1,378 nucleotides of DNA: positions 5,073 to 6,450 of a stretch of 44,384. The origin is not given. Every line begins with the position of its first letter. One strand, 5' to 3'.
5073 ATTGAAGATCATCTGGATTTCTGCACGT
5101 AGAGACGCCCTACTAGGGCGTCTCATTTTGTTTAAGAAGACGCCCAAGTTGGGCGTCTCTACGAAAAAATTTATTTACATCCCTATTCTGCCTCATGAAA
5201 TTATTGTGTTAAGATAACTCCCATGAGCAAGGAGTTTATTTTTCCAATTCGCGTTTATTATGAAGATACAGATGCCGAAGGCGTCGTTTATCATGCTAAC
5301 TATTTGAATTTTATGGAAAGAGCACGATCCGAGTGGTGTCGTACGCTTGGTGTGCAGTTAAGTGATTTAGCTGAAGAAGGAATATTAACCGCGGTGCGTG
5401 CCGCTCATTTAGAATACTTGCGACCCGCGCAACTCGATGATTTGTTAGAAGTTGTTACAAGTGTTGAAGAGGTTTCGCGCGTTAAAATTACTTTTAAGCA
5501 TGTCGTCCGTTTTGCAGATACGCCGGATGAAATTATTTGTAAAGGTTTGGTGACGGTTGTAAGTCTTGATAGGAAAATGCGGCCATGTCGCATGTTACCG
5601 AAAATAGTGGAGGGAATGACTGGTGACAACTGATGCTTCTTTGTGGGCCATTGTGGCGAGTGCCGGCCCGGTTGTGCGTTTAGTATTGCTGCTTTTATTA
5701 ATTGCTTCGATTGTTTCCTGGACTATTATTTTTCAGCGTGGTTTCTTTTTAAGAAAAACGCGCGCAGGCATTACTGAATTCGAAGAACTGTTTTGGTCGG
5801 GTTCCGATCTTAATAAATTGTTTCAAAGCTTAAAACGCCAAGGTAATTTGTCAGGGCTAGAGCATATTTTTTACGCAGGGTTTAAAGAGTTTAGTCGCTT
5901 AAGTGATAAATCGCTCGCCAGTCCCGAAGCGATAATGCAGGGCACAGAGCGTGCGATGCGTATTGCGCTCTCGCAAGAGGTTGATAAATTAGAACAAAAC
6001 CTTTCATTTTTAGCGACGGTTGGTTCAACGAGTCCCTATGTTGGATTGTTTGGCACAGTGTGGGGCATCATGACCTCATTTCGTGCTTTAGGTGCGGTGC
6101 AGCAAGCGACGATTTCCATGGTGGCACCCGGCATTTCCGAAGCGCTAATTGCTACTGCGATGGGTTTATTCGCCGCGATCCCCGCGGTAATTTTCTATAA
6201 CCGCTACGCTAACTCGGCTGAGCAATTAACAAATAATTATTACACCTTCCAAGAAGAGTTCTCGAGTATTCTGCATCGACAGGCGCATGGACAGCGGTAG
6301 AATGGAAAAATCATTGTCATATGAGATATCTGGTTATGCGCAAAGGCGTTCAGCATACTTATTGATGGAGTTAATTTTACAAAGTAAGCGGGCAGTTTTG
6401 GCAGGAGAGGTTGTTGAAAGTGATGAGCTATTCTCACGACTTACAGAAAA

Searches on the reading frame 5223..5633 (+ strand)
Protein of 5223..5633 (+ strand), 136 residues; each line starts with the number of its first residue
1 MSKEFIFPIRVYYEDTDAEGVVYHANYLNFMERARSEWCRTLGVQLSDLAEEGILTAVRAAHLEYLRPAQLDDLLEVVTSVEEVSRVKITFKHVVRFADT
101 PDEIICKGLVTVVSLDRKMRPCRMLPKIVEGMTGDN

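Call 3: search_protein_families(library=pfam, proteins=[window:5223-5633:+], max_evalue=0.01)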
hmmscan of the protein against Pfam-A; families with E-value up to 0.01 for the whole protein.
window:5223-5633:+ (136 aa): 2 families
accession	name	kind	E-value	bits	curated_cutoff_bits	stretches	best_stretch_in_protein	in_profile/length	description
PF13279.12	4HBT_2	-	7.4e-15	55.9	25.5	1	14-128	4-118/122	Thioesterase-like superfamily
PF03061.28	4HBT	-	1.3e-14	54.7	20.6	1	20-96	2-71/79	Thioesterase superfamily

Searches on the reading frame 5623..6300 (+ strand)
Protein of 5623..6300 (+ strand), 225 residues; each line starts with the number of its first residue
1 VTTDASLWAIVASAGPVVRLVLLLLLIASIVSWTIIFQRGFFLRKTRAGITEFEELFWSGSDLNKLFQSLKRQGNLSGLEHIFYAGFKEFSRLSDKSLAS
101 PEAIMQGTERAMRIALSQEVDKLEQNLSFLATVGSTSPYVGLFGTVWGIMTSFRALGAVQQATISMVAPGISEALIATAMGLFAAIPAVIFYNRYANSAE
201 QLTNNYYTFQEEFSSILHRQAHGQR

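Call 3: search_protein_families(library=pfam, proteins=[window:5623-6300:+], max_evalue=0.01)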
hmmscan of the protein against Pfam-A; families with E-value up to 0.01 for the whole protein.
window:5623-6300:+ (225 aa): 1 family
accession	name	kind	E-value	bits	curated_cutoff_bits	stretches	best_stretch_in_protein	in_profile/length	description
PF01618.21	MotA_ExbB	-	9.9e-41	138.9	22.9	1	79-206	6-125/127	MotA/TolQ/ExbB proton channel family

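Call 11: find_related_loci(query=window:5623-6300:+, collection=genome_contigs, flank=8000)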
Query window:5623-6300:+ (225 aa) in genome_contigs; peptide patterns used: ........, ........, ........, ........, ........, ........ (x = any residue, [..] = any of these).
352 stretches matched a pattern; 299 encode a relative of the query (tblastn E <= 1e-3); the best 80 are kept; 80 distinct loci.
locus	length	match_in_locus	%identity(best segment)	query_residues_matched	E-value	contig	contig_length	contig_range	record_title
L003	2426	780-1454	74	1-224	5e-108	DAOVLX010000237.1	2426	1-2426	MAG TPA_asm: Gammaproteobacteria bacterium isolate CSMAG_1456 CSMAG_1456_k141_1288766_length_2426_cov_10.0000, whole gen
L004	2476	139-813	73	1-224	2e-107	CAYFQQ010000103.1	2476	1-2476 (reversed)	MAG TPA_asm: uncultured Coxiellaceae bacterium isolate ERP108616_co1_120 genome assembly, contig: k119_1902259, whole ge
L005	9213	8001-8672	68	1-223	2e-99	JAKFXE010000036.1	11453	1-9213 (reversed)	MAG: Coxiellaceae bacterium isolate ND2_Bin_21 ND2_0000682, whole genome shotgun sequence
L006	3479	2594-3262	67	1-222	2e-100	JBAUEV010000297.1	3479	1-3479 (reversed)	MAG: Gammaproteobacteria bacterium isolate MFD13042_ilm_asm_bin13 k127_87789, whole genome shotgun sequence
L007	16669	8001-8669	61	1-222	2e-91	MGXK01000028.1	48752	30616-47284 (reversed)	MAG: Gammaproteobacteria bacterium RBG_16_51_14 RBG_16_scaffold_1517, whole genome shotgun sequence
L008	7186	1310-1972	61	3-223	3e-90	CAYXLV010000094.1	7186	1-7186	MAG TPA_asm: uncultured Coxiellaceae bacterium isolate binchicken_co237_13 genome assembly, contig: NODE_5895_length_718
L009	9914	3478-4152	61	1-224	4e-90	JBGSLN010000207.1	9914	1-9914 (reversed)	MAG: Gammaproteobacteria bacterium isolate JTS-AC206 k141_4358442, whole genome shotgun sequence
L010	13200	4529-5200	64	1-223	1e-89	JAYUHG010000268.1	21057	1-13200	MAG: Gammaproteobacteria bacterium isolate GFS_8364 GFS_8364_267, whole genome shotgun sequence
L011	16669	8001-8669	62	1-222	2e-89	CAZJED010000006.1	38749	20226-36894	MAG TPA_asm: uncultured Enterobacteriaceae bacterium isolate SRP200020_co5_86 genome assembly, contig: NODE_1509_length_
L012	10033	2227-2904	62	1-225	4e-89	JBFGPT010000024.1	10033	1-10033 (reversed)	MAG: Gammaproteobacteria bacterium isolate Mix_sand04.2021.02.G.14 k141_427756_length_10033_cov_7.0000, whole genome sho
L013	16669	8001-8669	61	1-222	4e-88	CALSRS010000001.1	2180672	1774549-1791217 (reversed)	MAG: uncultured Gammaproteobacteria bacterium isolate L_MB228 genome assembly, contig: contig_31686_L_MB228, whole genom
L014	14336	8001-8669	61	1-222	5e-88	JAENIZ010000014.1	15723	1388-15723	MAG: Gammaproteobacteria bacterium isolate CoA_2_bin.44 scaffold_586, whole genome shotgun sequence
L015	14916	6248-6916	59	1-222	2e-87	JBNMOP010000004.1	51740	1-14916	MAG: Gammaproteobacteria bacterium isolate 3300054698_19 Ga0535670_0000566, whole genome shotgun sequence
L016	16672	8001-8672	59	1-223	2e-87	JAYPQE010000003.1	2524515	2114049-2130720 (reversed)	MAG: Candidatus Eutrophobius brisbanensis isolate SD3109_NP_maxbin_bins.tsv.086 contig_7445_pilon, whole genome shotgun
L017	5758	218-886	62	1-222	8e-87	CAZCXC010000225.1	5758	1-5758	MAG TPA_asm: uncultured Enterobacteriaceae bacterium isolate binchicken_co244_6 genome assembly, contig: k141_1554765, w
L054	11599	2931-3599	57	1-222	1e-81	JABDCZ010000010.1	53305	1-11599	MAG: Gammaproteobacteria bacterium isolate BWMinHeated_Nextera11_MAG4 3300020848.a:Ga0207079_1010, whole genome shotgun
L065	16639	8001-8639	56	4-220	5e-80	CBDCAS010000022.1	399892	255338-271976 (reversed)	MAG: Coxiellaceae bacterium isolate 393ab743-987d-4544-b307-3c1bcb44e000 genome assembly, contig: contig_21, whole genom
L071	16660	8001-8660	63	4-222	4e-79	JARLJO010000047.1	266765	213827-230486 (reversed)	MAG: Gammaproteobacteria bacterium isolate MAG_CA28 MetaCoAG_Bin_28_Anoxic_k141_1723574, whole genome shotgun sequence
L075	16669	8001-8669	56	1-222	8e-78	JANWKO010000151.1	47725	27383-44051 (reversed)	MAG: Gammaproteobacteria bacterium isolate CRAIB_MAG95 c_000000068679, whole genome shotgun sequence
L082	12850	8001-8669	54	1-222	7e-77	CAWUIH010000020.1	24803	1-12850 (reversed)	MAG: uncultured Coxiellaceae bacterium isolate SRR17458645_concoct_52_1705322969 genome assembly, contig: ERZ21854029.17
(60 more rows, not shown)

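Call 62: search_protein_families(library=pfam, proteins=[L004:1260-2339:+, L008:2448-4133:-, L082:9245-10216:-, L003:1890-2339:-, L065:10149-11060:+, L071:10266-11771:+, L054:4919-6379:+, L054:6609-10232:+, L075:10050-10820:-], max_evalue=0.001)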
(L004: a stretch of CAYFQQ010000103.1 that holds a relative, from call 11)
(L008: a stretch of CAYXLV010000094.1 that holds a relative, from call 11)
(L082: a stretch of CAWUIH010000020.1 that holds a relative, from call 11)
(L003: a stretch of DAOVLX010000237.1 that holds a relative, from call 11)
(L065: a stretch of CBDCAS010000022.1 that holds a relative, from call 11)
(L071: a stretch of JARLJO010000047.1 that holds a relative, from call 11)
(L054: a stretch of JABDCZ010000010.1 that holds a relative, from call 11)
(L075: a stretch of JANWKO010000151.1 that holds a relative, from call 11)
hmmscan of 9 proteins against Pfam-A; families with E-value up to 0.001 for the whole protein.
L004:1260-2339:+ (359 aa): 2 families
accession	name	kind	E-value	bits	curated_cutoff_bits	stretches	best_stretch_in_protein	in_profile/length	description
PF03734.19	YkuD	-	8.7e-26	91.7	23.4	1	94-227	3-146/146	L,D-transpeptidase catalytic domain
PF01476.26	LysM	-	1.7e-06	28.3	20.9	1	43-82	5-43/43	LysM domain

L008:2448-4133:- (561 aa): 0 families

L082:9245-10216:- (323 aa): 2 families
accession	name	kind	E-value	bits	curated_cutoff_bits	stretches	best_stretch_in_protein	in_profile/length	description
PF03734.19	YkuD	-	2.9e-23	83.5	23.4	1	104-237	3-146/146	L,D-transpeptidase catalytic domain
PF01476.26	LysM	-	1.3e-07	31.9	20.9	1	50-92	2-43/43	LysM domain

L003:1890-2339:- (149 aa): 1 family
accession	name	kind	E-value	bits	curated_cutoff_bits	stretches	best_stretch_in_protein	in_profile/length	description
PF01850.27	PIN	-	2.3e-08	35.1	23.6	1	16-130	1-110/120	PIN domain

L065:10149-11060:+ (303 aa): 0 families

L071:10266-11771:+ (501 aa): 2 families
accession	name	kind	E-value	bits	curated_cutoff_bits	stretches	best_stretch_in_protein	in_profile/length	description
PF00563.25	EAL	-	1.4e-70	237.7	31.3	1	257-481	11-234/236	EAL domain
PF00990.26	GGDEF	-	2.9e-34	118.6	23.8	1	72-227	2-160/161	Diguanylate cyclase, GGDEF domain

L054:4919-6379:+ (486 aa): 2 families
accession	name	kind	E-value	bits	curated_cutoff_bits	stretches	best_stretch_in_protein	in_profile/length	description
PF00563.25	EAL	-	7.9e-49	166.6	31.3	1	242-468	10-236/236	EAL domain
PF00990.26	GGDEF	-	1.3e-37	129.4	23.8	1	59-214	2-161/161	Diguanylate cyclase, GGDEF domain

L054:6609-10232:+ (1207 aa): 0 families

L075:10050-10820:- (256 aa): 0 families
